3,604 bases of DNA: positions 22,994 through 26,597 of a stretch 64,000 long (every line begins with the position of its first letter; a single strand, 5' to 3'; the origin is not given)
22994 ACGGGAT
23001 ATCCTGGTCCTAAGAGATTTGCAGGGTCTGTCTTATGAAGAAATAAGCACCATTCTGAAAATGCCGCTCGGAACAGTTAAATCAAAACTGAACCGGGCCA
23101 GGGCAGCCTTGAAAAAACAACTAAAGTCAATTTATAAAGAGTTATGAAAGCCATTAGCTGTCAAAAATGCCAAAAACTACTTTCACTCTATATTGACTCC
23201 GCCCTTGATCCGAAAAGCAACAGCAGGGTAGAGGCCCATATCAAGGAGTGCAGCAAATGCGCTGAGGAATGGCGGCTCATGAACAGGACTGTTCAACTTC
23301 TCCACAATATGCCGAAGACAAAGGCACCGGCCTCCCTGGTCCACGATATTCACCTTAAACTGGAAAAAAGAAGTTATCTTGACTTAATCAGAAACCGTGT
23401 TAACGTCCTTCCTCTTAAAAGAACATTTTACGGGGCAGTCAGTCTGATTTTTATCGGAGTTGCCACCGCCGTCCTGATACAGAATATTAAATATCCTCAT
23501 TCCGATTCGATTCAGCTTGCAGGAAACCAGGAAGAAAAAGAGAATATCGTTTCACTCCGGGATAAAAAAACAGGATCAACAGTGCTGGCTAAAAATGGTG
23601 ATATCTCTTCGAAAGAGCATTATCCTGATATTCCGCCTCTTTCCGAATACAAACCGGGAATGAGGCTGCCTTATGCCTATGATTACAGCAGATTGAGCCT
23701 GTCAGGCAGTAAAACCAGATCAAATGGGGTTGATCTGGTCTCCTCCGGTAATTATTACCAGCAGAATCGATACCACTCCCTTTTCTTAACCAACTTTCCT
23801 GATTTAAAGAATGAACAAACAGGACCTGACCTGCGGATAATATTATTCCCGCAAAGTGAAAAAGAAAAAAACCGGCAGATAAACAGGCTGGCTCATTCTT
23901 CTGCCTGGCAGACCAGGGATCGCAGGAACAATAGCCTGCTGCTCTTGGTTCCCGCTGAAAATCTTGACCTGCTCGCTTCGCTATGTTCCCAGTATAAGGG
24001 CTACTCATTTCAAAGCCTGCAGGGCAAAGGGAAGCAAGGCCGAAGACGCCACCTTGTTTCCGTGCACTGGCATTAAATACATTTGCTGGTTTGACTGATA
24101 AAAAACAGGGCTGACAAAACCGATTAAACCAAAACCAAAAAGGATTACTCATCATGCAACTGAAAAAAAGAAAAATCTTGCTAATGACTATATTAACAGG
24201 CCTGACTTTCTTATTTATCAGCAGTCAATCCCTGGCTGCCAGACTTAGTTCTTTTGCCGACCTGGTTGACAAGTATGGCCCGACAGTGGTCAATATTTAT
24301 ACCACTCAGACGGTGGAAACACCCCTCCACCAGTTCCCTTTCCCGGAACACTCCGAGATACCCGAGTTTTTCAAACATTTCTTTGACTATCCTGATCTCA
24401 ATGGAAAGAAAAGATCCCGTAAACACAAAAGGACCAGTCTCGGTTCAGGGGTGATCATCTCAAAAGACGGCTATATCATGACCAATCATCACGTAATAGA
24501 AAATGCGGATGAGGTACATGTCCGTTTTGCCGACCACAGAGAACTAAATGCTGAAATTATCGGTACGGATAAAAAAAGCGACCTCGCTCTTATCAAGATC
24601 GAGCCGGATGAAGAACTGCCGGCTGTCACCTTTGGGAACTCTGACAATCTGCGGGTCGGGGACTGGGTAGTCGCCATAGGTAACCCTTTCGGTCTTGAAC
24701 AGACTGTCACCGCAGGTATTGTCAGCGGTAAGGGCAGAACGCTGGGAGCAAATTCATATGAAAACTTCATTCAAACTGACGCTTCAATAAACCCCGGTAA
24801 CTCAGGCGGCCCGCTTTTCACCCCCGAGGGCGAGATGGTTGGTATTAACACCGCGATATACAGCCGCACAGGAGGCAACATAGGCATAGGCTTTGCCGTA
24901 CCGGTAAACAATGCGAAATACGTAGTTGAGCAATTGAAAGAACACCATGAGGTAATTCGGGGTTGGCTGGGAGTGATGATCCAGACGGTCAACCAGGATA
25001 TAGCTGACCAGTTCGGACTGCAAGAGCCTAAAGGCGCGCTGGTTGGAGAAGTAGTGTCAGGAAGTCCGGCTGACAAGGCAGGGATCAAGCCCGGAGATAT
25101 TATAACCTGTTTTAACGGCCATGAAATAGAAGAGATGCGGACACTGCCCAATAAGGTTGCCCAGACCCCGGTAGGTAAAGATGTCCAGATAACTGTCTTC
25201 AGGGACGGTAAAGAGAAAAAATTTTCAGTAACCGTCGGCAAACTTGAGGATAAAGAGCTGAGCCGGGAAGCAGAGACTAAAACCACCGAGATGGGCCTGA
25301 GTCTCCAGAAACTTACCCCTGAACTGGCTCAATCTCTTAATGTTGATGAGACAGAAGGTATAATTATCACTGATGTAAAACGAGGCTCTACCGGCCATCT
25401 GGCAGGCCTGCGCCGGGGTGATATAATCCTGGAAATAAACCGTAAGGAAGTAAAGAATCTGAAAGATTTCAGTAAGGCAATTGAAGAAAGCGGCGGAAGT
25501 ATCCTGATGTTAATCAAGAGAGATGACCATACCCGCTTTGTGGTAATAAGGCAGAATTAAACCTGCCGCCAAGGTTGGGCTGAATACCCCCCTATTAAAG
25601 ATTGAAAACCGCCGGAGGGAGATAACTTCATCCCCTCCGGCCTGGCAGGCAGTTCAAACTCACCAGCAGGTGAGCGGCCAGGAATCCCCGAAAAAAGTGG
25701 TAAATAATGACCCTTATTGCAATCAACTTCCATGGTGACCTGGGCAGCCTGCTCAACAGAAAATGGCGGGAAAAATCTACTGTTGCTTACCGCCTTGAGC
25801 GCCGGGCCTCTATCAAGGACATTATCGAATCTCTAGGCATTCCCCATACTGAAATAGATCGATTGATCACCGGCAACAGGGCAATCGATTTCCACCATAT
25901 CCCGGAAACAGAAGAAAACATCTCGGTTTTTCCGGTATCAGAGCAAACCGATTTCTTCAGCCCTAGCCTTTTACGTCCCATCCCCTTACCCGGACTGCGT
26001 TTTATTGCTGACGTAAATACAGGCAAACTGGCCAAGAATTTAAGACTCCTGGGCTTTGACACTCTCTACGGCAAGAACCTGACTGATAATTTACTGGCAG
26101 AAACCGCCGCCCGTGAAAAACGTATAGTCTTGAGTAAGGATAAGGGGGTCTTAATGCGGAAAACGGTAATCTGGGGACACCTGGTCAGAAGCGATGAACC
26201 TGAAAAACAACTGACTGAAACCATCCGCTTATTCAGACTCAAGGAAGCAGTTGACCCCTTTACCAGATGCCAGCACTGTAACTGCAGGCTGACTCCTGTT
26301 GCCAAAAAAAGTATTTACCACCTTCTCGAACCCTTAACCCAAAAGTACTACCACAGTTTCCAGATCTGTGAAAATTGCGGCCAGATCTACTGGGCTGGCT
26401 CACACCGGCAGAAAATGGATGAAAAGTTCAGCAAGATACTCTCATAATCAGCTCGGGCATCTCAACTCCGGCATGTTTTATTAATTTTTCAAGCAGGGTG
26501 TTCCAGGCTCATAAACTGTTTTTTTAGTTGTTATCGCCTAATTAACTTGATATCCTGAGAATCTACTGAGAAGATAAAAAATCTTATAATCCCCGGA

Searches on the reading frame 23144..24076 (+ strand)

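Call 61: search_protein_families(library=pfam, proteins=[window:23144-24076:+], max_evalue=0.00001)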
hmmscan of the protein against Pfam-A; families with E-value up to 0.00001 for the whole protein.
window:23144-24076:+ (310 aa): 1 family
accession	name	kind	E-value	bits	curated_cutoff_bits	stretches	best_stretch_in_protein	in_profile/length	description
PF13490.11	zf-HC2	-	1.2e-10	41.7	22.2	1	6-40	1-35/35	Putative zinc-finger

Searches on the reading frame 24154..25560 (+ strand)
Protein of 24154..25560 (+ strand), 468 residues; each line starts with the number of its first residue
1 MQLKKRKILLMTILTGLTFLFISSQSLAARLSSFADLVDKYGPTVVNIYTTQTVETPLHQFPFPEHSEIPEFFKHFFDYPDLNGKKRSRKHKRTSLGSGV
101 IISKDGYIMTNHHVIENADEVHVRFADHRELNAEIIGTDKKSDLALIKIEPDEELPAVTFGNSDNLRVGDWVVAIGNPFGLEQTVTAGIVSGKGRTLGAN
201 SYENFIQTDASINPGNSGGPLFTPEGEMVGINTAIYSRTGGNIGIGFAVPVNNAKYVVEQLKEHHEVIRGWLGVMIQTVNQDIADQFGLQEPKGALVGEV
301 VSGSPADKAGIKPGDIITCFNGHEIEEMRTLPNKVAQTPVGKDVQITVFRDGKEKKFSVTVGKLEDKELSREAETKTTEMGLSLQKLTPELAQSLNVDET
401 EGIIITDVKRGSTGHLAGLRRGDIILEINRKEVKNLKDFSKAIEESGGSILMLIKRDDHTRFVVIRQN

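Call 45: search_protein_families(library=pfam, proteins=[window:24154-25560:+], max_evalue=1e-8)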
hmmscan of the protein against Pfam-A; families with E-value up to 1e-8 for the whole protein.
window:24154-25560:+ (468 aa): 5 families
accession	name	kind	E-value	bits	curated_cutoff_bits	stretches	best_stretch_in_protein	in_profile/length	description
PF13365.12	Trypsin_2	-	1.1e-38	133.7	27.6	1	97-231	1-144/144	Trypsin-like peptidase domain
PF13180.12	PDZ_2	-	2.3e-25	89.1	27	1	277-361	8-80/80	PDZ domain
PF17820.7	PDZ_6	-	7e-25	87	27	2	404-456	1-54/54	PDZ domain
PF00089.32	Trypsin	-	4e-22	79.6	20.6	1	94-257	24-219/220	Trypsin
PF00595.29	PDZ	-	2.2e-21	76.5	23.2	2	264-348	5-80/81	PDZ domain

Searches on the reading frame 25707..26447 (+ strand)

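Call 62: search_protein_families(library=pfam, proteins=[window:25707-26447:+], max_evalue=0.00001)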
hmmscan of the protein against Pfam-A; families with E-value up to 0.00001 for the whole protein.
window:25707-26447:+ (246 aa): 2 families
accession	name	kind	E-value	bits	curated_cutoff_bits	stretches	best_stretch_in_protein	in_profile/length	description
PF01927.22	Mut7-C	-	1.7e-41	142.2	23.3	1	98-240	2-145/146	Mut7-C RNAse domain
PF14451.12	Ub-Mut7C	-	3.9e-16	59.2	23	1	1-81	1-80/81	Mut7-C ubiquitin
